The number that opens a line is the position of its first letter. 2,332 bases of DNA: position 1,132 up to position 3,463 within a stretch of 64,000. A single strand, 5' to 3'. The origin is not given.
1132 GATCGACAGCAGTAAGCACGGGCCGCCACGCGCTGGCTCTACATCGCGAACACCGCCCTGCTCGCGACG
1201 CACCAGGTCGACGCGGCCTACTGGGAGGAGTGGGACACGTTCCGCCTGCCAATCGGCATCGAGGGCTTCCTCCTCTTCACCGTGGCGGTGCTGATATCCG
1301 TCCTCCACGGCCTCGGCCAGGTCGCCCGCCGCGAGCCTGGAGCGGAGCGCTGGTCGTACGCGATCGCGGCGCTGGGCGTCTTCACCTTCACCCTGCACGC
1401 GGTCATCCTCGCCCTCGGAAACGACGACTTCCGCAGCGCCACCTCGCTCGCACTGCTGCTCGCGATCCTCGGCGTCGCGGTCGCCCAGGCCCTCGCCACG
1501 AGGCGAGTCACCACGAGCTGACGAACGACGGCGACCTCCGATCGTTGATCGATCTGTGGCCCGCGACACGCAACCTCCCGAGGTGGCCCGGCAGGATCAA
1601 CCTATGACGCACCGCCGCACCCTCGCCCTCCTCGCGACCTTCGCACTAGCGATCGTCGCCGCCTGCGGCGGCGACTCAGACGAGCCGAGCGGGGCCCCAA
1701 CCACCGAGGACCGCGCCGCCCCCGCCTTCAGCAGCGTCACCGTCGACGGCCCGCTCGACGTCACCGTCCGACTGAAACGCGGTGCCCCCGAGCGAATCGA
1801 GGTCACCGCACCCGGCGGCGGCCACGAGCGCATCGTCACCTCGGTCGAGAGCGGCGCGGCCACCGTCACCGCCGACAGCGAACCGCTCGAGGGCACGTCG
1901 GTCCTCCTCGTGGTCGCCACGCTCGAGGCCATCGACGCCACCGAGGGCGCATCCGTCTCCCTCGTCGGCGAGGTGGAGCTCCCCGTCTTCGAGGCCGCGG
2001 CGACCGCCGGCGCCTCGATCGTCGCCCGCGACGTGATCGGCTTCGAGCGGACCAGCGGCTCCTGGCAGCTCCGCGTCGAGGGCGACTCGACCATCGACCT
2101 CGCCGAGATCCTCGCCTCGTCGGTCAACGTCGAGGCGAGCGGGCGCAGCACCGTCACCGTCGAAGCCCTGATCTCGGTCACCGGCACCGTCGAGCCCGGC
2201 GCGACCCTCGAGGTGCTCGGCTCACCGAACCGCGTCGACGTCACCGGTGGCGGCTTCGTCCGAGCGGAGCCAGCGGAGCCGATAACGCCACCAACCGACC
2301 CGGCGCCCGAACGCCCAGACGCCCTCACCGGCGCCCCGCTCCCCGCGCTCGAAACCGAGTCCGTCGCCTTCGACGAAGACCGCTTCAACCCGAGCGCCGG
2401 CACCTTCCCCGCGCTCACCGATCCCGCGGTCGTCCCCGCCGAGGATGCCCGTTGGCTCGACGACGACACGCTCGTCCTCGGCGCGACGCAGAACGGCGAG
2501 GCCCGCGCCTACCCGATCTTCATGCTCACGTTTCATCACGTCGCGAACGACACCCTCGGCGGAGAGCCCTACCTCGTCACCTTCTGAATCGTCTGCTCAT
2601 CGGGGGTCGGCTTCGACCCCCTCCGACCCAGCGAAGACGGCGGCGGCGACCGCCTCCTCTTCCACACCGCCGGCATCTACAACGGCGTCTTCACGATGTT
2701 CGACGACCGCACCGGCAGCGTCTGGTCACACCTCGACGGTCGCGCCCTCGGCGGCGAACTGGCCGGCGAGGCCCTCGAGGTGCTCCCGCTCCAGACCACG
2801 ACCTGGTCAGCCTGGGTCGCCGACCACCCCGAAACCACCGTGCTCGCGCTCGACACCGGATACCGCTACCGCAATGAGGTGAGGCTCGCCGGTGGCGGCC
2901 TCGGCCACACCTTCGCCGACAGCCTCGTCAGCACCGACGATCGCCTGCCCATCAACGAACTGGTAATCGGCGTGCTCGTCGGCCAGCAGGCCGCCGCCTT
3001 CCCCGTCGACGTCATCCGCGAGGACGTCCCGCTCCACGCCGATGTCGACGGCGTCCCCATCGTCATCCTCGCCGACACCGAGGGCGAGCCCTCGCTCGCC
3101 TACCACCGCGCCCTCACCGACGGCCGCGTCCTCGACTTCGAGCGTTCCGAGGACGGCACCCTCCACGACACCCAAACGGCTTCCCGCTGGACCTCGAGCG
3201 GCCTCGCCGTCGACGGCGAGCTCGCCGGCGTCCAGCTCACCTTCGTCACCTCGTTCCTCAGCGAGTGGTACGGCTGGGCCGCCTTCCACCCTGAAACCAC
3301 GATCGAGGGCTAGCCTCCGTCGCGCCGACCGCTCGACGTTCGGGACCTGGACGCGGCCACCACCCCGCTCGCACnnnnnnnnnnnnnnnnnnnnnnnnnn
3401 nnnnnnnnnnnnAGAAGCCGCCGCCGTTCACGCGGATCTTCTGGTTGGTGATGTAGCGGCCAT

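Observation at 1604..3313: In-frame UGA at the CxxC position of a DUF3179 domain with a downstream SECIS-like hairpin: candidate new selenoprotein or a pseudogene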

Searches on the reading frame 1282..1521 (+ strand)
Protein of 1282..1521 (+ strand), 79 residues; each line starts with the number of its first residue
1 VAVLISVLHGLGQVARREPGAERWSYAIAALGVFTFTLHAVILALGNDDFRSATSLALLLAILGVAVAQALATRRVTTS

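Call 30: search_protein_families(library=pfam, proteins=[window:1282-1521:+], max_evalue=0.01)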
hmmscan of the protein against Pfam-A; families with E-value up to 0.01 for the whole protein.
window:1282-1521:+ (79 aa): 1 family
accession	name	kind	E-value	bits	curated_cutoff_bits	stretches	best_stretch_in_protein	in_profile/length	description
PF20460.3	DUF6713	-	2.4e-10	40.7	27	1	2-75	43-116/117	Family of unknown function (DUF6713)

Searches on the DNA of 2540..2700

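Call 32: search_rna_families(source=window, start=2540, end=2700, threshold=evalue, max_evalue=10, show_alignments=3)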
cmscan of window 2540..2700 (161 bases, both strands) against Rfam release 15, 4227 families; matches with E-value up to 10: 7.
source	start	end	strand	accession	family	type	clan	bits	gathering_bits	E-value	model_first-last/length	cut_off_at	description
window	2630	2680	-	RF01059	mir-598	Gene; miRNA;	-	19.1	69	0.089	1-80/80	no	mir-598 microRNA precursor family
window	2639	2654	+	RF01074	RF_site1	Cis-reg; frameshift_element;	-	17.6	40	0.38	13-28/40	no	Putative RNA-dependent RNA polymerase ribosomal frameshift site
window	2641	2660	+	RF02873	AS-traI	Gene; antisense;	-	13.5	99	4.7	1-77/77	no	Antisense to traI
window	2595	2693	+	RF02344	ar14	Gene; sRNA;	-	13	58.8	1.6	1-123/123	no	Alphaproteobacterial ar14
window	2595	2678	+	RF02791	CcsR1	Gene; sRNA;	-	12.3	65.3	1.1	1-83/83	no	Conserved CCUCCUCCC motif stress-induced RNA 1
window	2590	2671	-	RF02992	hya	Cis-reg;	-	12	56.8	8.4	1-72/72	no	hya RNA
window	2540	2623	-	RF00062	HgcC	Gene;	-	10.7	50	2.1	1-103/130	3'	HgcC family RNA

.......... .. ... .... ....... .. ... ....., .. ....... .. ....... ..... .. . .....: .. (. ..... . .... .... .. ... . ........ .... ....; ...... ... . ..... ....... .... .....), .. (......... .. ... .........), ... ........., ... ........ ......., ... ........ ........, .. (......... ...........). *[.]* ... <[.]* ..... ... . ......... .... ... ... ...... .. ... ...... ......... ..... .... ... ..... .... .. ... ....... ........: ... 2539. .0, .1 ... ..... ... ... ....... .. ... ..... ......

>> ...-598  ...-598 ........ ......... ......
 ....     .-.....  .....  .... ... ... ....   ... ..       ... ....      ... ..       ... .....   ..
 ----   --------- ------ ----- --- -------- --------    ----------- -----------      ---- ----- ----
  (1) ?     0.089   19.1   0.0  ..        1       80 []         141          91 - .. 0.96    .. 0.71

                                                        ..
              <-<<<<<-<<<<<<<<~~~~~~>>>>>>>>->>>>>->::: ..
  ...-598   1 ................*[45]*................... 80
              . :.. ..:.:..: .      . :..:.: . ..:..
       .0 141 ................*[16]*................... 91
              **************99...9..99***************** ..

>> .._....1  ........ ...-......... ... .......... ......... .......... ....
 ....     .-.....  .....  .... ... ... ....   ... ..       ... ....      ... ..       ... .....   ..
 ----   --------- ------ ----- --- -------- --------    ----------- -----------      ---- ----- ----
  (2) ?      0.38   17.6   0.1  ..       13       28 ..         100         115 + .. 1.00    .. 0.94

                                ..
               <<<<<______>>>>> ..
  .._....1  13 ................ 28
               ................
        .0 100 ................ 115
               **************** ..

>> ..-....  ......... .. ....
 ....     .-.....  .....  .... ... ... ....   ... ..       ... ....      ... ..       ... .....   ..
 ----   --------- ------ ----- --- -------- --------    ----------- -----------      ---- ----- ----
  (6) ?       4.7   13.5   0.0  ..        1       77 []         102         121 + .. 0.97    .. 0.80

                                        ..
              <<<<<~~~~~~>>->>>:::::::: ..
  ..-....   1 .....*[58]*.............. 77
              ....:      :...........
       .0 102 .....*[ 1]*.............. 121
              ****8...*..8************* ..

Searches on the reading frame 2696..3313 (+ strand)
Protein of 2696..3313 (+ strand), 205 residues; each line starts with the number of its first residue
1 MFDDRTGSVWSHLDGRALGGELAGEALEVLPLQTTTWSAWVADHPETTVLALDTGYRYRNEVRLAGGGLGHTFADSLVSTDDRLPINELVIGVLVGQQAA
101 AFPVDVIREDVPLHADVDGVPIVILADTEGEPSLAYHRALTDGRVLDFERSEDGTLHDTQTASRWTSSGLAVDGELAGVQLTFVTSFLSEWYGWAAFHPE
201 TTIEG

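Call 31: list_cluster_members(proteins=[P0001, window:2696-3313:+, P0003, P0006])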
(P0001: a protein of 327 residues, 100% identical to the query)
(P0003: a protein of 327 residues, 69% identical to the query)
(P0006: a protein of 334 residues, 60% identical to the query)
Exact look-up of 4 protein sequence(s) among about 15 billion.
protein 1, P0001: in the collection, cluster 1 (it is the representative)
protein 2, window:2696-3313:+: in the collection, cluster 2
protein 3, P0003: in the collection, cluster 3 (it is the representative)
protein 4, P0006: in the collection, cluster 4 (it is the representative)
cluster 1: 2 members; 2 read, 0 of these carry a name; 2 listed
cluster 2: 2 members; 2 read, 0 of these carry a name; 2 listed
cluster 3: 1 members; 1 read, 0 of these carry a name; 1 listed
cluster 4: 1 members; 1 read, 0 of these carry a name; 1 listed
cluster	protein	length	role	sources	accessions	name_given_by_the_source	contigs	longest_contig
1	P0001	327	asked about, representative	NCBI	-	-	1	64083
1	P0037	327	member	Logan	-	-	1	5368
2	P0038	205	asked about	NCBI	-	-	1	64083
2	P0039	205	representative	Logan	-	-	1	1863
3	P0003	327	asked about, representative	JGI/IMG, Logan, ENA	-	-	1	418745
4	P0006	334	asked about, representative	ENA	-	-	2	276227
